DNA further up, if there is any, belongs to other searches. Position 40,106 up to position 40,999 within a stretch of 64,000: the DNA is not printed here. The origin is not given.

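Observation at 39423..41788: GC-elevated triad of DapF-like epimerase, GNAT acetyltransferase and VanX-like D,D-dipeptidase embedded between the RiPP-like modules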

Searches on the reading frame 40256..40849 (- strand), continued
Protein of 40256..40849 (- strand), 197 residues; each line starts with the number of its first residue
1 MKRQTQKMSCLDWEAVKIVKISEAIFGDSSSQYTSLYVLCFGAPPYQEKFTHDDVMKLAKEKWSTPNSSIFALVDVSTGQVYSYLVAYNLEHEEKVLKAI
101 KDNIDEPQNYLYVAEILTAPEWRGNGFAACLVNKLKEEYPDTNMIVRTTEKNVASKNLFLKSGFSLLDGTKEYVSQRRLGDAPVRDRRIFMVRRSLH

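Call 85: search_protein_families(library=pfam, proteins=[L100:6524-7180:+, L100:4935-6293:+, L100:3736-4629:+, L100:12312-12752:-, L100:12848-13756:-, L094:4853-5533:-, L094:3903-4850:-, L094:2254-3033:+, L094:1305-2267:+, L094:9778-10284:+], max_evalue=0.0001)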
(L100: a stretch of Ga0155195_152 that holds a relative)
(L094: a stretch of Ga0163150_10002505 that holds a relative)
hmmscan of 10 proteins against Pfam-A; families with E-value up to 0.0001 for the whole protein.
L100:6524-7180:+ (218 aa): 2 families
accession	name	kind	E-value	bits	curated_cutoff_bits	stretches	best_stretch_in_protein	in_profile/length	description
PF19570.5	DUF6088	-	1.6e-30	106.6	25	1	18-181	2-165/172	Family of unknown function (DUF6088)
PF13338.12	AbiEi_4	-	3.5e-05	24.3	25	1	26-66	9-46/49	Transcriptional regulator, AbiEi antitoxin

L100:4935-6293:+ (452 aa): 3 families
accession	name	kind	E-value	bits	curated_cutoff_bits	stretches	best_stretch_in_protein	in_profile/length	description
PF13565.12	HTH_32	-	1.2e-08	35.9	33.7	1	43-114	4-73/73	Homeodomain-like domain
PF13551.12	HTH_29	-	3.6e-08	33.8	28.1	1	13-73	1-62/64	Winged helix-turn helix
PF13518.12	HTH_28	-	7.9e-05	23.1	25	0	13-63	2-51/52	Helix-turn-helix domain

L100:3736-4629:+ (297 aa): 5 families
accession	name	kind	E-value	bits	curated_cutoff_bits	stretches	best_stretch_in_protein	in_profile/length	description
PF13683.12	rve_3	-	1.6e-29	101.9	26.5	1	194-259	2-67/67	Integrase core domain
PF00665.32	rve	-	5.3e-19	68.8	32.6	1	110-205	4-102/102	Integrase core domain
PF13276.12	HTH_21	-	7.5e-15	55.4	28.1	1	35-91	3-60/60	HTH-like domain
PF13333.12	rve_2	-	3e-06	27.7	22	1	212-258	1-47/56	Integrase core domain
PF24764.1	rva_4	-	3.9e-05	23.9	26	0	110-183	7-78/194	Integrase core domain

L100:12312-12752:- (146 aa): 3 families
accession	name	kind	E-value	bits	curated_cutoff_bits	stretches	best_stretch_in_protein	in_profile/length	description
PF07883.17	Cupin_2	-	3.8e-11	43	27.2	1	61-123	3-67/70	Cupin domain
PF02311.25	AraC_binding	-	6.7e-06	26.3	21.1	1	67-118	14-65/135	AraC-like ligand binding domain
PF06339.18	Ectoine_synth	-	9.2e-05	23.1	27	0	73-142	50-123/127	Ectoine synthase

L100:12848-13756:- (302 aa): 2 families
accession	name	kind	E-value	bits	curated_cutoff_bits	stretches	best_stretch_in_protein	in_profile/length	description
PF02558.23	ApbA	-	2.4e-30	105.6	22.2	1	3-150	1-148/150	Ketopantoate reductase PanE/ApbA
PF08546.17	ApbA_C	-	1.6e-15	58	22.7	1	176-297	1-122/125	Ketopantoate reductase PanE/ApbA C terminal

L094:4853-5533:- (226 aa): 1 family
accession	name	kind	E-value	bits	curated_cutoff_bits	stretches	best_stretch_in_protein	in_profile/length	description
PF18306.6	LDcluster4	-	2.4e-09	37.4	26.3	1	32-157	1-116/151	SLOG cluster4 family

L094:3903-4850:- (315 aa): 0 families

L094:2254-3033:+ (259 aa): 3 families
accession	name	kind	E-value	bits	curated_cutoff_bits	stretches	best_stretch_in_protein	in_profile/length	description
PF01061.29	ABC2_membrane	-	7e-26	91.5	26.9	1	7-216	3-211/211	ABC-2 type transporter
PF12698.13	ABC2_membrane_3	-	9.3e-18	64.9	31.6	1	48-248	155-345/347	ABC-2 family transporter protein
PF12679.13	ABC2_membrane_2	-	7.9e-07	29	27.2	1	57-254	74-280/283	ABC-2 family transporter protein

L094:1305-2267:+ (320 aa): 2 families
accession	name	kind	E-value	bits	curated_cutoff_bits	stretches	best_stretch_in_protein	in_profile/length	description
PF00005.33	ABC_tran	-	3.5e-32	112.3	25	1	25-177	2-137/137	ABC transporter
PF13304.12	AAA_21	-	4.4e-10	40.5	27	1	148-207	237-298/304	AAA domain, putative AbiEii toxin, Type IV TA system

L094:9778-10284:+ (168 aa): 0 families
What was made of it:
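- L100 lies among integrase and AbiEi genes (call 85).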

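Call 87: search_dna_similar(query=window:40256-40849:-, collection=plasmids, mode=protein, max_evalue=0.001, max_rows=10)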
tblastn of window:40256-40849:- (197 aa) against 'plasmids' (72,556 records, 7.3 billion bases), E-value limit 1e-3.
No match.
